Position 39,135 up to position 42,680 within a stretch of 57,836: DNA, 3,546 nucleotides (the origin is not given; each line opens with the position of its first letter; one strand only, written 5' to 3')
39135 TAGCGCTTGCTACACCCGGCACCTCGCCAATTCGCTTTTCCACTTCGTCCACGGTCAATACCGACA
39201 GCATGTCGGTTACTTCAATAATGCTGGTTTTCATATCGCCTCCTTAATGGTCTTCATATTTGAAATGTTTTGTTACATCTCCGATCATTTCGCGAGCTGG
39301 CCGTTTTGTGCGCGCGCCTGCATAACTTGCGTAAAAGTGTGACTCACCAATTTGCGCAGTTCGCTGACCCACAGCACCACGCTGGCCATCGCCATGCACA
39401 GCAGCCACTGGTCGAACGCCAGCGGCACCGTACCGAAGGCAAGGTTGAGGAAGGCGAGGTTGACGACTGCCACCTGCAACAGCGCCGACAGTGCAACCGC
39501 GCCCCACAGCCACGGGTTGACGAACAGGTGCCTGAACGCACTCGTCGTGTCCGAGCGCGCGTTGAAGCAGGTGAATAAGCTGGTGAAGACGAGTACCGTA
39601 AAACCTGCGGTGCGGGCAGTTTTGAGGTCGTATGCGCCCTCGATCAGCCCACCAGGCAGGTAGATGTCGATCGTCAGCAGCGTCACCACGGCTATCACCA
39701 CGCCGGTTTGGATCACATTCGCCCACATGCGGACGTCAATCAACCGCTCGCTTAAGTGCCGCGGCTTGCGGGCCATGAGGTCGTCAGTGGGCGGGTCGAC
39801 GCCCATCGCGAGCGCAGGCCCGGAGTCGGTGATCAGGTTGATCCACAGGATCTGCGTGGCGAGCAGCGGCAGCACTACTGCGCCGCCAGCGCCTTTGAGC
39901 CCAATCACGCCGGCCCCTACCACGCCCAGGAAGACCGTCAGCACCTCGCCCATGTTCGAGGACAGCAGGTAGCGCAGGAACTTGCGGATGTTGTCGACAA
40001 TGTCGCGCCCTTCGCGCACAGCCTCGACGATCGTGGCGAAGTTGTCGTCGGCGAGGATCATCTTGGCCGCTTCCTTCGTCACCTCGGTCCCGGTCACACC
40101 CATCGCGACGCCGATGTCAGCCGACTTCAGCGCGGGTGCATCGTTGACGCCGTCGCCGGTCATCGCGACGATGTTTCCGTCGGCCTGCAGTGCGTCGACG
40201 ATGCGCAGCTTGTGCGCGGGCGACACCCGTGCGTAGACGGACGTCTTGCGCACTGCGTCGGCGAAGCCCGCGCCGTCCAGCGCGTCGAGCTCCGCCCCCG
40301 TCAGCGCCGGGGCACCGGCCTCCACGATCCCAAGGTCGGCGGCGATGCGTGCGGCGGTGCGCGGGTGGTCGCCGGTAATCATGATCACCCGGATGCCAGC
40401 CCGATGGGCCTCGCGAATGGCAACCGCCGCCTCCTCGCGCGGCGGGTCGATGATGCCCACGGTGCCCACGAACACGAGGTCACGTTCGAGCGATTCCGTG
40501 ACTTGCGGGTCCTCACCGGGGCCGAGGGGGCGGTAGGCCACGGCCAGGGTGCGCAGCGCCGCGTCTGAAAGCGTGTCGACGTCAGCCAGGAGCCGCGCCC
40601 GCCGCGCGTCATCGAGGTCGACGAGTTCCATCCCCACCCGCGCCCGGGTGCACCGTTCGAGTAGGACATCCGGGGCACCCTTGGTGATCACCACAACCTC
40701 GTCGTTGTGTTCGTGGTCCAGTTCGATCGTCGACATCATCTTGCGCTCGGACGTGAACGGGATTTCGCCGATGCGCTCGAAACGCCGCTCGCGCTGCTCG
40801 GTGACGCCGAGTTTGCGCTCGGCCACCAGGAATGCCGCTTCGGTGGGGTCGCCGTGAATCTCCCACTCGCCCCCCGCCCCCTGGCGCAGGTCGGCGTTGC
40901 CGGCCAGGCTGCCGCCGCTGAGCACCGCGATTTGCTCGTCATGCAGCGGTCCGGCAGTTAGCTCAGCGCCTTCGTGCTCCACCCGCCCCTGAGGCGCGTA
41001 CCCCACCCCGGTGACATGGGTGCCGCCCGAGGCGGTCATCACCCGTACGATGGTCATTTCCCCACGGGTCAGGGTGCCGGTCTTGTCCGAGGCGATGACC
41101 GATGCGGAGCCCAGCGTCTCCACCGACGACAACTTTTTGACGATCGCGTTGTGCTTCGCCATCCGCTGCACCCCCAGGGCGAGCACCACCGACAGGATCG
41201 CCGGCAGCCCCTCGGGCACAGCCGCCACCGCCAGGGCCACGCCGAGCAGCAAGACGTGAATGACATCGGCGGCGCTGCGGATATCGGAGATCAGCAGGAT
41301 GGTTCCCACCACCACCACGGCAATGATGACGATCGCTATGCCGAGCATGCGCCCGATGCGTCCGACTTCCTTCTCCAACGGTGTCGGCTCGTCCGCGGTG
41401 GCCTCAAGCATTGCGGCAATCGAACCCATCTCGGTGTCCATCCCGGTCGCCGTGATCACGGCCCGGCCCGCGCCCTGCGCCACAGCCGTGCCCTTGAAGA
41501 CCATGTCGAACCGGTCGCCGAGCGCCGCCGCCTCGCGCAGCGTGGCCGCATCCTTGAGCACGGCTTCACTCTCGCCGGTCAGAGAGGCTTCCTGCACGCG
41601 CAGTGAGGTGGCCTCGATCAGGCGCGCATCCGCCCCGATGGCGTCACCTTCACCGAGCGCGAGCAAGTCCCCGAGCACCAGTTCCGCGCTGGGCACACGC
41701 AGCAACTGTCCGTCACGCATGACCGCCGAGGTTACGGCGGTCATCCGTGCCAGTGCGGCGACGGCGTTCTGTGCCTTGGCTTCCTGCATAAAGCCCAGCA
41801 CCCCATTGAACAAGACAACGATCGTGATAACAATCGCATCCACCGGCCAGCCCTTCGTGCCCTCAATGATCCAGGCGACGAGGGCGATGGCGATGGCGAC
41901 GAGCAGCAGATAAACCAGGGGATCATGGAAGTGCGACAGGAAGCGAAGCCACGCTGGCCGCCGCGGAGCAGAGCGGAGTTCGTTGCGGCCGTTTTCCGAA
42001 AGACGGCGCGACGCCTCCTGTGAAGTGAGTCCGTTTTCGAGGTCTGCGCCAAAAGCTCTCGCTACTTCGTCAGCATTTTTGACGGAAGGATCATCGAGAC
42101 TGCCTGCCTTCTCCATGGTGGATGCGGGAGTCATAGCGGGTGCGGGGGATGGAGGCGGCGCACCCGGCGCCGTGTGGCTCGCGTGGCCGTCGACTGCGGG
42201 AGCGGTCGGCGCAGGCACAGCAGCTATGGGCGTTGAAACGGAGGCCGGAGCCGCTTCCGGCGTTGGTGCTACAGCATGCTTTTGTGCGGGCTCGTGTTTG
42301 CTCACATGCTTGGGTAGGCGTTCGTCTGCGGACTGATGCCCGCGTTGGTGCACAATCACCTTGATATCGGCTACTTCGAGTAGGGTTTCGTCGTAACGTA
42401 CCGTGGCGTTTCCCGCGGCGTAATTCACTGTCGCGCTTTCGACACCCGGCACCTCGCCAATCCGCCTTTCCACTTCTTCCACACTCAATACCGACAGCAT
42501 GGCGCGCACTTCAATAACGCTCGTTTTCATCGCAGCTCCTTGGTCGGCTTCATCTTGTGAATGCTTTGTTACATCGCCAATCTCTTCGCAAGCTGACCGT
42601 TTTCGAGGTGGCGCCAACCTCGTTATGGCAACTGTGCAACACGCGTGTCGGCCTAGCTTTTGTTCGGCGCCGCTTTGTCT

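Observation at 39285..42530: P2A (Ca-ATPase-like) pump carrying an N-terminal HMA-like domain: a domain architecture normally restricted to P1B pumps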

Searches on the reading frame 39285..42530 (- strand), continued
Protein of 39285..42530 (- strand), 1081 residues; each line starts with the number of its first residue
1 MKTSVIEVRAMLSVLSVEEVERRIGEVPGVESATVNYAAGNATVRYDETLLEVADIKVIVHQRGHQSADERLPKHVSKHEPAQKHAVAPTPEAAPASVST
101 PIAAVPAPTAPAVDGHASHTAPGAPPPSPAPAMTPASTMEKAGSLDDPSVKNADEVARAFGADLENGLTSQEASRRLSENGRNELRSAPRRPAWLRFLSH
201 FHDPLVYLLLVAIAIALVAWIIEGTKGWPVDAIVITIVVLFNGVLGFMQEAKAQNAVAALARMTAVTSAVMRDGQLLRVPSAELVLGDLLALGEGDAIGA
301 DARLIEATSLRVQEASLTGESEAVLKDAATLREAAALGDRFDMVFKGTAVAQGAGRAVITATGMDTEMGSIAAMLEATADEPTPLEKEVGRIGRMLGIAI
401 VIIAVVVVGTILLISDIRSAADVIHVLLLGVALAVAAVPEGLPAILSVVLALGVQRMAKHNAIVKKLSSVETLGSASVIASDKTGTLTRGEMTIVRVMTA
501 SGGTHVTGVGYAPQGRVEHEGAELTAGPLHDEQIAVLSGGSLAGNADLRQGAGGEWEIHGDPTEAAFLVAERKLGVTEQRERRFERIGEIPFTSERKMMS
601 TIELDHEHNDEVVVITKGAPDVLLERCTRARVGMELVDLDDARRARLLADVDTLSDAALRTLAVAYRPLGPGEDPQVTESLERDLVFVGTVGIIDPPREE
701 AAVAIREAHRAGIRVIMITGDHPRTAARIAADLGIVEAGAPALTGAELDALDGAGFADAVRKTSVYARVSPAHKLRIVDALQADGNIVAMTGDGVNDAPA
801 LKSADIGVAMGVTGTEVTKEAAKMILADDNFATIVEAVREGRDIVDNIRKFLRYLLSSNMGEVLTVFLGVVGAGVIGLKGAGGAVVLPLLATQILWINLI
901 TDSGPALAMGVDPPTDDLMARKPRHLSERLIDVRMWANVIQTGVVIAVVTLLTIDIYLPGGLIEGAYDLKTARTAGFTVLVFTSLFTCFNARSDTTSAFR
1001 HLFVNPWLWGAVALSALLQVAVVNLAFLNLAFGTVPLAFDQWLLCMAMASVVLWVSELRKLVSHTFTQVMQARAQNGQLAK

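Call 56: find_encoding_contigs(protein=P0008, flank=8000, max_places=1)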
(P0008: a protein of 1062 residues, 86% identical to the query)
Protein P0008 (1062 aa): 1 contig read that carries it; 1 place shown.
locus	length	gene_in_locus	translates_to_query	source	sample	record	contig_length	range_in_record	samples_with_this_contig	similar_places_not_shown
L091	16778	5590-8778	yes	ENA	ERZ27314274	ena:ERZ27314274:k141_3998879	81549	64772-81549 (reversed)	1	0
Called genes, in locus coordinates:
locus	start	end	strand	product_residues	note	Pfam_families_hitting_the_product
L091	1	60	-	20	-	?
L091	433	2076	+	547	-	PF00743:FMO-like, PF01266:DAO (faint), PF07992:Pyr_redox_2, PF13450:NAD_binding_8, PF13738:Pyr_redox_3, PF13434:Lys_Orn_oxgnase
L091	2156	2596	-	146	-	-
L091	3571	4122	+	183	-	-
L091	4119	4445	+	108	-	-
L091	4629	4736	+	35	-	-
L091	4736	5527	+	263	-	PF00403:HMA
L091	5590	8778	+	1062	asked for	PF00403:HMA, PF00690:Cation_ATPase_N, PF00122:E1-E2_ATPase, PF00702:Hydrolase, PF13246:Cation_ATPase, PF12710:HAD (weak), PF08282:Hydrolase_3 (faint), PF00689:Cation_ATPase_C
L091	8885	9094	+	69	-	PF00403:HMA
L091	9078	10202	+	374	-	PF01594:AI-2E_transport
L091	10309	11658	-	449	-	PF00512:HisKA, PF02518:HATPase_c, PF00072:Response_reg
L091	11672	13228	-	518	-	PF13481:AAA_25, PF03796:DnaB_C (faint), PF06745:ATPase, PF08423:Rad51 (faint), PF23442:DUF7125 (weak), PF01637:ATPase_2 (faint), PF06745:ATPase, PF13481:AAA_25 (weak), +6 more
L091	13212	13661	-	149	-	-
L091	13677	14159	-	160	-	PF04306:DUF456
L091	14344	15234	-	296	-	PF00691:OmpA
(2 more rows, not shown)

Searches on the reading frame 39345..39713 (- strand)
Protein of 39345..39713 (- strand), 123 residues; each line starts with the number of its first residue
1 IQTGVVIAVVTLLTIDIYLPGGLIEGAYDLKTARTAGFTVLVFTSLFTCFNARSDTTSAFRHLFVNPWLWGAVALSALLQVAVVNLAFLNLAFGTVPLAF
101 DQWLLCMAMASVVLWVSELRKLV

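Call 52: search_solved_structures(query=window:39345-39713:-, max_evalue=1, show_alignments=5)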
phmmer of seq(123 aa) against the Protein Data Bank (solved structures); distinct sequences matched with E-value up to 1: 23.
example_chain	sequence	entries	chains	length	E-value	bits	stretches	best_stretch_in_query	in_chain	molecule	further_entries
8qmp_A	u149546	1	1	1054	0.00023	24.8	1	31-115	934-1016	Calcium-transporting ATPase 8, plasma membrane-type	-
5mpm_A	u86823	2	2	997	0.00026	24.6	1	34-121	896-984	Sarcoplasmic/endoplasmic reticulum calcium ATPase 2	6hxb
7bt2_A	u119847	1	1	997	0.00036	24.2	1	34-121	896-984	Sarcoplasmic/endoplasmic reticulum calcium ATPase 2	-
7e7s_A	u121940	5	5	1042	0.00038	24.1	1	34-121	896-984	Sarcoplasmic/endoplasmic reticulum calcium ATPase 2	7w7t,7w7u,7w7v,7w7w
6jju_A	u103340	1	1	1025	0.00038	24.1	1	34-121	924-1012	Sarcoplasmic/endoplasmic reticulum calcium ATPase 2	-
6ln5_A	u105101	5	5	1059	0.0004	24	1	34-121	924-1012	Sarcoplasmic/endoplasmic reticulum calcium ATPase 2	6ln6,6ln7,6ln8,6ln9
5ztf_A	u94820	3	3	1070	0.0004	24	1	34-121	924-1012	Sarcoplasmic/endoplasmic reticulum calcium ATPase 2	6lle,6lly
8owa_A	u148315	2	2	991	0.0012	22.5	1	33-122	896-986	Sarcoplasmic/endoplasmic reticulum calcium ATPase 1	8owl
5zmv_A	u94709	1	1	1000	0.0012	22.5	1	33-122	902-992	Sarcoplasmic/endoplasmic reticulum calcium ATPase 1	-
6rb2_A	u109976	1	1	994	0.0012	22.5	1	33-122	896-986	Sarcoplasmic/endoplasmic reticulum calcium ATPase 1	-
1iwo_A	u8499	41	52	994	0.0012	22.5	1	33-122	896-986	Sarcoplasmic/endoplasmic reticulum calcium ATPase 1 | Sarcoplasmic/endoplasmic reticulum calcium ATPase 1a | Sarcoplasmic/endoplasmic reticulum calcium ATPase 1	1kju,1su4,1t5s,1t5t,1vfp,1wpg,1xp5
4bew_A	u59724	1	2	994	0.0012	22.5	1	33-122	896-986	SARCOPLASMIC/ENDOPLASMIC RETICULUM CALCIUM ATPASE 1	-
2dqs_A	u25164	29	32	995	0.0012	22.5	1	33-122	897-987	Sarcoplasmic/endoplasmic reticulum calcium ATPase 1 | SERCA1a | SARCOPLASMIC ENDOPLASMIC RETICULUM CALCIUM ATPASE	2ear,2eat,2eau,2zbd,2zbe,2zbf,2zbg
4nab_A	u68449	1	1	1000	0.0012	22.5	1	33-122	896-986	Sarcoplasmic/endoplasmic reticulum calcium ATPase 1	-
5zmw_A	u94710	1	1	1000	0.0012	22.5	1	33-122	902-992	Sarcoplasmic/endoplasmic reticulum calcium ATPase 1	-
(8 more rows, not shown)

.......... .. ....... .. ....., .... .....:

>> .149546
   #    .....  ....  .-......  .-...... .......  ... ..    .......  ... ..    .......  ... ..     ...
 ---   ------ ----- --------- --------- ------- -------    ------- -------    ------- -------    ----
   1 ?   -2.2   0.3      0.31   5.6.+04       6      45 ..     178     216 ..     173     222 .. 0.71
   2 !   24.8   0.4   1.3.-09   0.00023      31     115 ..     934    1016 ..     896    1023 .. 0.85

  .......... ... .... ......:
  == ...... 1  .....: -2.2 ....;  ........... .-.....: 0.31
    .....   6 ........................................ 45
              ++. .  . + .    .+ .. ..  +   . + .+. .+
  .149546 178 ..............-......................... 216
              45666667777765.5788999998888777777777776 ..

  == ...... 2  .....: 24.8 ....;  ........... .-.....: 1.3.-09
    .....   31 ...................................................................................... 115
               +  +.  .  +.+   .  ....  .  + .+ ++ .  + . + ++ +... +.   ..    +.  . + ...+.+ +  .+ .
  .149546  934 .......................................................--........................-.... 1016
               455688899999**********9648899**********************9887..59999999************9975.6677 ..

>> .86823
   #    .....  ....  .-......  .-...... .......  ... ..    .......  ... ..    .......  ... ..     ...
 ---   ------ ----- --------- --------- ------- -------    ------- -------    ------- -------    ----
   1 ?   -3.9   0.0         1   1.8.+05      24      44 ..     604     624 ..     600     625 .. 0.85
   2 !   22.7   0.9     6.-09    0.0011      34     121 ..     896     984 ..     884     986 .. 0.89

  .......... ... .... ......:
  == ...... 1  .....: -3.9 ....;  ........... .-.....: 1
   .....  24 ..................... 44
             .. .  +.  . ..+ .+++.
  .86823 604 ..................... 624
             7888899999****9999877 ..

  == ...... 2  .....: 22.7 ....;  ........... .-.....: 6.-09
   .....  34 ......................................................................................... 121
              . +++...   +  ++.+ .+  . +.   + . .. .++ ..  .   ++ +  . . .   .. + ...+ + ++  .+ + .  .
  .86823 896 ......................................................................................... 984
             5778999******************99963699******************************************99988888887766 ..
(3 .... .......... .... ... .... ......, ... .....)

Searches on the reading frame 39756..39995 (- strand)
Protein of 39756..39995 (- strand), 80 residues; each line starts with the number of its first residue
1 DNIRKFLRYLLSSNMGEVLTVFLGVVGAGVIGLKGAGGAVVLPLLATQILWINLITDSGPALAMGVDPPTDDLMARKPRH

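Call 51: search_solved_structures(query=window:39756-39995:-, max_evalue=0.001, show_alignments=5)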
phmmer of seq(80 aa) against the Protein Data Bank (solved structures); distinct sequences matched with E-value up to 0.001: 30.
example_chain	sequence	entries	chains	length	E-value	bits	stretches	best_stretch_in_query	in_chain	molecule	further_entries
8owa_A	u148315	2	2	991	2.8e-12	49.9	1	2-79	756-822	Sarcoplasmic/endoplasmic reticulum calcium ATPase 1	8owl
6rb2_A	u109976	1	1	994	2.8e-12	49.9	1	2-79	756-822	Sarcoplasmic/endoplasmic reticulum calcium ATPase 1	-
4bew_A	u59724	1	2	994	2.8e-12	49.9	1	2-79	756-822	SARCOPLASMIC/ENDOPLASMIC RETICULUM CALCIUM ATPASE 1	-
1iwo_A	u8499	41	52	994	2.8e-12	49.9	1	2-79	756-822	Sarcoplasmic/endoplasmic reticulum calcium ATPase 1 | Sarcoplasmic/endoplasmic reticulum calcium ATPase 1a | Sarcoplasmic/endoplasmic reticulum calcium ATPase 1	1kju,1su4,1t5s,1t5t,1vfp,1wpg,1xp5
2dqs_A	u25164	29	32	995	2.8e-12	49.9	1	2-79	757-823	Sarcoplasmic/endoplasmic reticulum calcium ATPase 1 | SERCA1a | SARCOPLASMIC ENDOPLASMIC RETICULUM CALCIUM ATPASE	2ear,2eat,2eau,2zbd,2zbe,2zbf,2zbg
5zmv_A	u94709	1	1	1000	2.8e-12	49.9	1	2-79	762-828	Sarcoplasmic/endoplasmic reticulum calcium ATPase 1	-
4nab_A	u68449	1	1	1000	2.8e-12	49.9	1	2-79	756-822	Sarcoplasmic/endoplasmic reticulum calcium ATPase 1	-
3w5b_A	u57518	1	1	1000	2.8e-12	49.9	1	2-79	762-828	SERCA1a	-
5zmw_A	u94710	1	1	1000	2.8e-12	49.9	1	2-79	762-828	Sarcoplasmic/endoplasmic reticulum calcium ATPase 1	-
27qy_A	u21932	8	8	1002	2.8e-12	49.9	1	2-79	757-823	Sarcoplasmic/endoplasmic reticulum calcium ATPase 1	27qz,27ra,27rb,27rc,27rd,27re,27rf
3tlm_A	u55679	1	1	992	3.1e-12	49.7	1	2-79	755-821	Sarcoplasmic/endoplasmic reticulum calcium ATPase 1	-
7bt2_A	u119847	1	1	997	1.3e-11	47.8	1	2-79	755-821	Sarcoplasmic/endoplasmic reticulum calcium ATPase 2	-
5mpm_A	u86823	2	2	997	1.3e-11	47.7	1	2-79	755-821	Sarcoplasmic/endoplasmic reticulum calcium ATPase 2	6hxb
6jju_A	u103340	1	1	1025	1.3e-11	47.7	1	2-79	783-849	Sarcoplasmic/endoplasmic reticulum calcium ATPase 2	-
7e7s_A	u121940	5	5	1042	1.4e-11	47.7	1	2-79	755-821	Sarcoplasmic/endoplasmic reticulum calcium ATPase 2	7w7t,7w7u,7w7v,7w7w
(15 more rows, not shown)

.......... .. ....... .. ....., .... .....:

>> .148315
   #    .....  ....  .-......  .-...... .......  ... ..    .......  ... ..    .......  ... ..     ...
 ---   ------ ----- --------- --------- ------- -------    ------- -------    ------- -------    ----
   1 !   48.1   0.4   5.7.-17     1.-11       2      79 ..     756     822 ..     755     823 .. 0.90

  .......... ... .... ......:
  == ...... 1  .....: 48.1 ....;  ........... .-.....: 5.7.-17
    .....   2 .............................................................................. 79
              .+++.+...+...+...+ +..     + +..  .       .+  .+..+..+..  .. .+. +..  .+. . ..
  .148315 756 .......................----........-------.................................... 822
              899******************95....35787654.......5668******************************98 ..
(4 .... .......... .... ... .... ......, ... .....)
